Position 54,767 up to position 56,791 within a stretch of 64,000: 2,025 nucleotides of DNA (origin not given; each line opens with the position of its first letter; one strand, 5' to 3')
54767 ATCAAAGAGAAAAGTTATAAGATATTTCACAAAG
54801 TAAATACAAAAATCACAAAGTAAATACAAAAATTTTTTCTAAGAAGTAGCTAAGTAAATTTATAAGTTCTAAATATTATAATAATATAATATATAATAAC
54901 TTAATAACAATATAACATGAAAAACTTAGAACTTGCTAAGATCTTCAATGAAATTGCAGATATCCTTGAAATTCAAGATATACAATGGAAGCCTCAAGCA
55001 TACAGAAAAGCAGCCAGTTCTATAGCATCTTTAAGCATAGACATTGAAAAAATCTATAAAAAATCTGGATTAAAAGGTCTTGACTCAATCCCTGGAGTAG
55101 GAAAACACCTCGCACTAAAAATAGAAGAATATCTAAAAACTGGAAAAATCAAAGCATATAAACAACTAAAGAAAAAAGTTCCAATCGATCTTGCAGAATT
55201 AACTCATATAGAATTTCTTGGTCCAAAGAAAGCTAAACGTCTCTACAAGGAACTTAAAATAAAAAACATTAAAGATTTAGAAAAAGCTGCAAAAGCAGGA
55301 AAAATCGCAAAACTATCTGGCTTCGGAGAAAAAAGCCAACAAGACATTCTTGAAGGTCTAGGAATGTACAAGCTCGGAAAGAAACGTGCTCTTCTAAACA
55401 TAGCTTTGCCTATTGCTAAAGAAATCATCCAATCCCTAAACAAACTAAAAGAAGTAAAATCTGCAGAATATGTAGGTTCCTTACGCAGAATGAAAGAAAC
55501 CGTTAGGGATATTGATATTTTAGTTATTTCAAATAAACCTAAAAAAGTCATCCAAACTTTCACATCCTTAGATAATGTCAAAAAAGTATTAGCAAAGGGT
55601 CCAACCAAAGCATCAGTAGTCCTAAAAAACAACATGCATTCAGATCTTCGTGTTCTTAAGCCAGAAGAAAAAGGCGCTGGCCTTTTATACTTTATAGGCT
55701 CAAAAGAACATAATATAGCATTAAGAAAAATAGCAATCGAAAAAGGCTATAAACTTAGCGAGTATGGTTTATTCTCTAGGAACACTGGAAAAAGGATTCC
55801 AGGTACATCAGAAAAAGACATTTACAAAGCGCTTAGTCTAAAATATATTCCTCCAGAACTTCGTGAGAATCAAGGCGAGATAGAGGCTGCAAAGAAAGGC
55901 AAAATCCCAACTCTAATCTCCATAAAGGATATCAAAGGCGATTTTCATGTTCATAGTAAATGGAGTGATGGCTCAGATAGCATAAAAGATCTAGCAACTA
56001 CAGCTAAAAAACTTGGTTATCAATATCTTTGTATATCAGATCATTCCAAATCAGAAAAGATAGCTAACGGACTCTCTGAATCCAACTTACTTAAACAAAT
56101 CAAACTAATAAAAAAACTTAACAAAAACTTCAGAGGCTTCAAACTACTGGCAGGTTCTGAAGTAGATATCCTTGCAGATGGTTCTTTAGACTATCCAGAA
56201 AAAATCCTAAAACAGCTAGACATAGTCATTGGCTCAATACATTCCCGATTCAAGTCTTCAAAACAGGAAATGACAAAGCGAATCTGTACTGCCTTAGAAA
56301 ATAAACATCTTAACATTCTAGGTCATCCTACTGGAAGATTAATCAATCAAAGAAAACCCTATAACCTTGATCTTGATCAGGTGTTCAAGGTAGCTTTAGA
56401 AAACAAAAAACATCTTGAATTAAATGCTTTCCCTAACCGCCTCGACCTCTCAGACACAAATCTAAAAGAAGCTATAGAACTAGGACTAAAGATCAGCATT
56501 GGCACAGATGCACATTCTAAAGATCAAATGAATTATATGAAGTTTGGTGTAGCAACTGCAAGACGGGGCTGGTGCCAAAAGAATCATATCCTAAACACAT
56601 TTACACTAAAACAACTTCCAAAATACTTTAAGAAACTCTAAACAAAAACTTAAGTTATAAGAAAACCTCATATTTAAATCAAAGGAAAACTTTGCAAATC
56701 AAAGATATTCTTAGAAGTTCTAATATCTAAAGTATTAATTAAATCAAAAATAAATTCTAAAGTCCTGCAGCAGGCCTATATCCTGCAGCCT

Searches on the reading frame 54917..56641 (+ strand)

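Call 9: search_protein_families(library=pfam, proteins=[window:54917-56641:+], max_evalue=0.01)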
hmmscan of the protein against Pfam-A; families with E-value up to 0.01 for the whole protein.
window:54917-56641:+ (574 aa): 10 families
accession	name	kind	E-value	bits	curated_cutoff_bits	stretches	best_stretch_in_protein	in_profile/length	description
PF14791.11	DNA_pol_B_thumb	-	7.9e-26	90.1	25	1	256-317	2-63/63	DNA polymerase beta thumb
PF14716.13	HHH_8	-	3.6e-18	66.1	30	1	1-77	1-72/73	Helix-hairpin-helix domain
PF02811.25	PHP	-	5.3e-14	53.3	26.4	1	342-503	1-162/164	PHP domain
PF14520.12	HHH_5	-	1.1e-12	48.7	27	2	94-148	3-55/57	Helix-hairpin-helix domain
PF01876.22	RNase_P_p30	-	0.00021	21.2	35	1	347-438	5-93/214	RNase P subunit p30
PF14792.12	DNA_pol_B_palm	-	0.00048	20.8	25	1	167-225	11-70/113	DNA polymerase beta palm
PF01909.29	NTP_transf_2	-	0.00059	20.6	21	0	168-241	2-78/93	Nucleotidyltransferase domain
PF12836.13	HHH_3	-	0.00097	19.6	27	0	55-87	16-49/65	Helix-hairpin-helix motif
PF12826.13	HHH_2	-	0.003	18.1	27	0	32-79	15-61/64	Helix-hairpin-helix motif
PF18765.7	Polbeta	-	0.0081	16.7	26.9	0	168-233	1-65/93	Polymerase beta, Nucleotidyltransferase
